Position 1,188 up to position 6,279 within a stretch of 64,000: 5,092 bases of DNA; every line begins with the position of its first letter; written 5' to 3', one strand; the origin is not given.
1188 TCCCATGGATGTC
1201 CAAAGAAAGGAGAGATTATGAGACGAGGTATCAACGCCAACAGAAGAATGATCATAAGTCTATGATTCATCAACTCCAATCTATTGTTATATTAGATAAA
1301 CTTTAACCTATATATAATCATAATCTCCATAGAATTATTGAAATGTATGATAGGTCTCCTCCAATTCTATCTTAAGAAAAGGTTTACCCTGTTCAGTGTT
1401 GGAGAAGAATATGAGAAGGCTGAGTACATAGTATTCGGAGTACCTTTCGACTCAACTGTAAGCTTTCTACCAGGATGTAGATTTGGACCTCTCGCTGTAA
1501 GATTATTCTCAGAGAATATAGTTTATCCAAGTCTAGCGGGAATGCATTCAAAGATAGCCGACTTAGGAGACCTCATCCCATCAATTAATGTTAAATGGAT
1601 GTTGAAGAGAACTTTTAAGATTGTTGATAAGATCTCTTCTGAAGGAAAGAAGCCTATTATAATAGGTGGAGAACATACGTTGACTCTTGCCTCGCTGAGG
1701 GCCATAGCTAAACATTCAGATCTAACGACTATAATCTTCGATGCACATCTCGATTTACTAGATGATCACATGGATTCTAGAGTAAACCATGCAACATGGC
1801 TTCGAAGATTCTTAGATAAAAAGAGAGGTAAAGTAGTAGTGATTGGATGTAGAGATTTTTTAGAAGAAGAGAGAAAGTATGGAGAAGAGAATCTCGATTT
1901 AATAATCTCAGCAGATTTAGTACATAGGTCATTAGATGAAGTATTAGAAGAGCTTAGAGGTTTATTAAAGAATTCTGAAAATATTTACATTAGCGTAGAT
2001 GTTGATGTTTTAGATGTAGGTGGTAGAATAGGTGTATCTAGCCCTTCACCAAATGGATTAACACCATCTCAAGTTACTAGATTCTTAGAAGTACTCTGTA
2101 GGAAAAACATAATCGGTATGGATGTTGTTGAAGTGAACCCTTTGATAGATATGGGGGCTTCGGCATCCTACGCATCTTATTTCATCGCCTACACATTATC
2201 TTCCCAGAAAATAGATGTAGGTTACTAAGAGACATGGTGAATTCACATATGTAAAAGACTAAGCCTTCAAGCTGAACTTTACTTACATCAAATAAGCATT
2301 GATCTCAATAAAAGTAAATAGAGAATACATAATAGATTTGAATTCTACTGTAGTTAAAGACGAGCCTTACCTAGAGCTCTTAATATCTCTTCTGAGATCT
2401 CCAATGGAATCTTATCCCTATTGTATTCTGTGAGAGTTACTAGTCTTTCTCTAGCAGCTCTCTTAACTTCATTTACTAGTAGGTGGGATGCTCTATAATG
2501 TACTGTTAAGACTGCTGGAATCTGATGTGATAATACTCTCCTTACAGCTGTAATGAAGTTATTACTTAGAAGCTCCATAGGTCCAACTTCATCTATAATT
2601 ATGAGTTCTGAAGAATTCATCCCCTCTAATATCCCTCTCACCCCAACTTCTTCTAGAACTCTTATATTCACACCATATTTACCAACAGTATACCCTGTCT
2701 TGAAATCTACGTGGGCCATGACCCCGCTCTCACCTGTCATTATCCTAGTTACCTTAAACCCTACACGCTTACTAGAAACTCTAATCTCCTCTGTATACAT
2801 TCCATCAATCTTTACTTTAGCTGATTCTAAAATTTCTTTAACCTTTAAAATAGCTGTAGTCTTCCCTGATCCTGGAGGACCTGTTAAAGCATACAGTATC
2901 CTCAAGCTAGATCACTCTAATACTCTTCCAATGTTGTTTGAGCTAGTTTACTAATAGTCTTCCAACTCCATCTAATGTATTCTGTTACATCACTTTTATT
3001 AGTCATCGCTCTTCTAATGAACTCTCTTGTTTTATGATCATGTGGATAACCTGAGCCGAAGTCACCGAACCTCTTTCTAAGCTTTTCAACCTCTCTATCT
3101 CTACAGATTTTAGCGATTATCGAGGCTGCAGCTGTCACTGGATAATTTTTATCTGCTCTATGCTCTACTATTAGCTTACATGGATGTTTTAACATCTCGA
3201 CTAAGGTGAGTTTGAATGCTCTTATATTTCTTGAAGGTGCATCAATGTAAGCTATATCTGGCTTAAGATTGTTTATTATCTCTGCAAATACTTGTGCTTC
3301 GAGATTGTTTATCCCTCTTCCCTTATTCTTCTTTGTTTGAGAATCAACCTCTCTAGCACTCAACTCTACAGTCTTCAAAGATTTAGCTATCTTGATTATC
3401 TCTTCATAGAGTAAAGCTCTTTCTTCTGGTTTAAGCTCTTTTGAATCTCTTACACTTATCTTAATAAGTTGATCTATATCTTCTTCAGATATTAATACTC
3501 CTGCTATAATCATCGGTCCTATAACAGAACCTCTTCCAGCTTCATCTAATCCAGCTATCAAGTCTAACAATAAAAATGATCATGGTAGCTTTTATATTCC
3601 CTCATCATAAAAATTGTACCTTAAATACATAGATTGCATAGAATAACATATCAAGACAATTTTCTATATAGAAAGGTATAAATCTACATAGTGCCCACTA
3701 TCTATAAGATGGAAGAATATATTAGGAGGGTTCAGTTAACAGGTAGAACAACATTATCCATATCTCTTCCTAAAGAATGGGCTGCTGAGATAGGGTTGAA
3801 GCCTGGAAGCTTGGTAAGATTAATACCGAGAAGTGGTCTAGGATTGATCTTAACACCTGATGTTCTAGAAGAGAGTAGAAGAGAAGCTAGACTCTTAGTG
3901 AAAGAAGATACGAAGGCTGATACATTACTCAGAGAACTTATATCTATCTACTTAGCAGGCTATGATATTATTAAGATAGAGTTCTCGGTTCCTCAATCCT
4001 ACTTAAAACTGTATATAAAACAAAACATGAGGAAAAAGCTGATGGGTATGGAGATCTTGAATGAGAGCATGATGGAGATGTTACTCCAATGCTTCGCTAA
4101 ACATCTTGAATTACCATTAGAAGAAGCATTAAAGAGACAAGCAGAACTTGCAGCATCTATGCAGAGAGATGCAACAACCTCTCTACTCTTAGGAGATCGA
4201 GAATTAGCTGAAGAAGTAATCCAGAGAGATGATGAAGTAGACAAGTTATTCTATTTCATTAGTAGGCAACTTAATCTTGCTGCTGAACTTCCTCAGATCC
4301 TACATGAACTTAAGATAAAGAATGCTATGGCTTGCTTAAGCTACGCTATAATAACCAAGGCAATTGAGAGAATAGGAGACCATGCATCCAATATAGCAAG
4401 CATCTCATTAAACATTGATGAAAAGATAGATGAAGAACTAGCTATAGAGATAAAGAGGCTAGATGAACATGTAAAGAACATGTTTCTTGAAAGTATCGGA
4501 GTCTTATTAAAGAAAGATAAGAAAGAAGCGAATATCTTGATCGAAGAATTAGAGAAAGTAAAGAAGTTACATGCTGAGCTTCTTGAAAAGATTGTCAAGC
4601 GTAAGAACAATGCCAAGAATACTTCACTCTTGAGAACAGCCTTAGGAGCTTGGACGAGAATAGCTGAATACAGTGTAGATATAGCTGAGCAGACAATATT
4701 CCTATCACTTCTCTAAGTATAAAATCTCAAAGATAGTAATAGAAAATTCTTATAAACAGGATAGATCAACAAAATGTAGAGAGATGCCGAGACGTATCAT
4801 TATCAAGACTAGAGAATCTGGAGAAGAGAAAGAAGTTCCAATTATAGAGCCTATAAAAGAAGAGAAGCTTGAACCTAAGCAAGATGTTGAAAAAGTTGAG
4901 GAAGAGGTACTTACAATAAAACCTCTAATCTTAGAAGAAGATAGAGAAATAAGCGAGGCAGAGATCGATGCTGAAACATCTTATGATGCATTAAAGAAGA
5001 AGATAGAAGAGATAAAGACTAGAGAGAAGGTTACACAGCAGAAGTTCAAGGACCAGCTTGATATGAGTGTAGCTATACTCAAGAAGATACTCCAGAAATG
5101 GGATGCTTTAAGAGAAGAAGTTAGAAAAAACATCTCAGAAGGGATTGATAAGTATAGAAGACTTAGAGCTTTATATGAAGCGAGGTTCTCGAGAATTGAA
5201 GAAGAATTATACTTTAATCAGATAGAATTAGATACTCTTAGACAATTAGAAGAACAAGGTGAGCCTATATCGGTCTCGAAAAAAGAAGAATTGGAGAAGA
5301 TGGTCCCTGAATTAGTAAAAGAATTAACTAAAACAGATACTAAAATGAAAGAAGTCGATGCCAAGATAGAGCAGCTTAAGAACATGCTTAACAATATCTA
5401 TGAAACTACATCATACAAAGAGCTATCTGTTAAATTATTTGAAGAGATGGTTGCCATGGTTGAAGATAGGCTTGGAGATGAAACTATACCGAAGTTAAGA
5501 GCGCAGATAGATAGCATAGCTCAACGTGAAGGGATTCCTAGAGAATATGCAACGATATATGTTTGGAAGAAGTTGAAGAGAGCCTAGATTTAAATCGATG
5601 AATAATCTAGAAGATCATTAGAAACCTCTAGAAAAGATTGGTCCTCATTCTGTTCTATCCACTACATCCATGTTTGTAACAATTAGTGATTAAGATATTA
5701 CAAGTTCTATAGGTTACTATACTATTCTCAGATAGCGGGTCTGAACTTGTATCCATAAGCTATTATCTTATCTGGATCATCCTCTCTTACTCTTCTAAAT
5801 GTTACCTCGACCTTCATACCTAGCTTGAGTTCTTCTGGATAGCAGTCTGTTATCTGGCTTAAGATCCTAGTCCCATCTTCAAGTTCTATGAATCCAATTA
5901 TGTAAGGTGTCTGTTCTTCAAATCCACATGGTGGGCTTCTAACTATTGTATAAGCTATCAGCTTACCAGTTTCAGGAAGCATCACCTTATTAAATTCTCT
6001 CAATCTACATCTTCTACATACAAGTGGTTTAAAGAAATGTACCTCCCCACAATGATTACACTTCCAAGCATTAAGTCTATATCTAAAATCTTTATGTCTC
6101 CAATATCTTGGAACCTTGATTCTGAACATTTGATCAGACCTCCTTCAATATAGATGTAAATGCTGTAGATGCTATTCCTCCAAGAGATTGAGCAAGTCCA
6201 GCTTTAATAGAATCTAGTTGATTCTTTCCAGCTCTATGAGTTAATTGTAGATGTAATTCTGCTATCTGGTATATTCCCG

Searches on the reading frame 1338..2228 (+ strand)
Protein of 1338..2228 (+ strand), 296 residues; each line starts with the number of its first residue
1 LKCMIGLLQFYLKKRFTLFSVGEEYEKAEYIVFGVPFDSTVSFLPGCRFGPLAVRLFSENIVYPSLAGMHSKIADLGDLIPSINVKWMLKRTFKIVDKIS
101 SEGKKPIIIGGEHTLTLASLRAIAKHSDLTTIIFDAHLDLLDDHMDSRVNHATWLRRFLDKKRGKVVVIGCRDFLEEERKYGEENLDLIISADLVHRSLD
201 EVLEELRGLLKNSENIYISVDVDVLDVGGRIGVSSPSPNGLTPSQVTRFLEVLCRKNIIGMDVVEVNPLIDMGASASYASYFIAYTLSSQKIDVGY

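Call 57: search_protein_families(library=pfam, proteins=[window:1338-2228:+], max_evalue=0.0001)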
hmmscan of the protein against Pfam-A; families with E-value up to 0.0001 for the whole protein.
window:1338-2228:+ (296 aa): 1 family
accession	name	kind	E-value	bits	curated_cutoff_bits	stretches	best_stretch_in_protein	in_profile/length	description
PF00491.26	Arginase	-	1e-61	209.4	22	1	29-285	2-276/280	Arginase family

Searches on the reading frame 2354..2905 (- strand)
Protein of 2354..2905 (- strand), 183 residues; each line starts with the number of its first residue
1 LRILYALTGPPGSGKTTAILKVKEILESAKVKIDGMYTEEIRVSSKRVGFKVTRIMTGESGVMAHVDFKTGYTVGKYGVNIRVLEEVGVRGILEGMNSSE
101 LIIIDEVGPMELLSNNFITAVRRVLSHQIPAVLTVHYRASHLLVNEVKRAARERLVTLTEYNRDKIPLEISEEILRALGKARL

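Call 57: search_protein_families(library=pfam, proteins=[window:2354-2905:-], max_evalue=0.0001)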
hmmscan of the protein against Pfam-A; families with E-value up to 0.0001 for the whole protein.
window:2354-2905:- (183 aa): 3 families
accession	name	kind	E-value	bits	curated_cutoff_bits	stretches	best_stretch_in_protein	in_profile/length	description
PF03266.21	NTPase_1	-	1.9e-50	171.4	23.9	1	6-170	3-167/168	NTPase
PF13604.12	AAA_30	-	3.6e-05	24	27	0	4-109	20-99/191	AAA domain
PF13401.12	AAA_22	-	6.2e-05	23.8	27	0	5-142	8-129/130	AAA domain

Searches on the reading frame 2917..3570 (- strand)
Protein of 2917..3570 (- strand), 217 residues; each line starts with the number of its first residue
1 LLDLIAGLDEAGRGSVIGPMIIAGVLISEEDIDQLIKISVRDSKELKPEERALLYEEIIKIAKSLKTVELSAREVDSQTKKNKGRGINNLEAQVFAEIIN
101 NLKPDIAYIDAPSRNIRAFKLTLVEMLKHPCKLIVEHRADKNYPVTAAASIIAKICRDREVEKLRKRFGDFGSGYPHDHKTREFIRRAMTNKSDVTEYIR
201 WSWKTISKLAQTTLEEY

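Call 57: search_protein_families(library=pfam, proteins=[window:2917-3570:-], max_evalue=0.0001)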
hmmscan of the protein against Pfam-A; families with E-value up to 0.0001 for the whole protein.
window:2917-3570:- (217 aa): 1 family
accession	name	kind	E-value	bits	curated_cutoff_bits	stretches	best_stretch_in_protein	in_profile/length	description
PF01351.25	RNase_HII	-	4e-42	144.8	25.8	1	6-205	1-198/199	Ribonuclease HII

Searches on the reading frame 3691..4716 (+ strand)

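Call 57: search_protein_families(library=pfam, proteins=[window:3691-4716:+], max_evalue=0.0001)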
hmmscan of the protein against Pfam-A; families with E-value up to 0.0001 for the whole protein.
window:3691-4716:+ (341 aa): 2 families
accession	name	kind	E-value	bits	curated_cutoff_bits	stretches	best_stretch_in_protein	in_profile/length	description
PF01895.24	PhoU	-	3.6e-24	85.4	23.5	2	148-237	2-87/89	PhoU domain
PF04014.23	MazE_antitoxin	-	1.5e-06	28.5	24.7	1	17-57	3-43/48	Antidote-toxin recognition MazE, bacterial antitoxin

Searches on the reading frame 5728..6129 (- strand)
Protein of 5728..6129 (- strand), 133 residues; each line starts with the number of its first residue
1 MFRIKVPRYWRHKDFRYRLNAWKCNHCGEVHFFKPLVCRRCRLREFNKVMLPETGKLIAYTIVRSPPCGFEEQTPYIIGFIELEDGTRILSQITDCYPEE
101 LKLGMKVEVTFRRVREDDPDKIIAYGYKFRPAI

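Call 57: search_protein_families(library=pfam, proteins=[window:5728-6129:-], max_evalue=0.0001)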
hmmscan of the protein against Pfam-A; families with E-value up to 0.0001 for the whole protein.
window:5728-6129:- (133 aa): 1 family
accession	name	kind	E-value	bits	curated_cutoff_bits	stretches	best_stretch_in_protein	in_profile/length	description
PF01796.24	OB_ChsH2_C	-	3.2e-20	72.2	27.1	1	49-112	2-65/65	ChsH2, C-terminal OB-fold domain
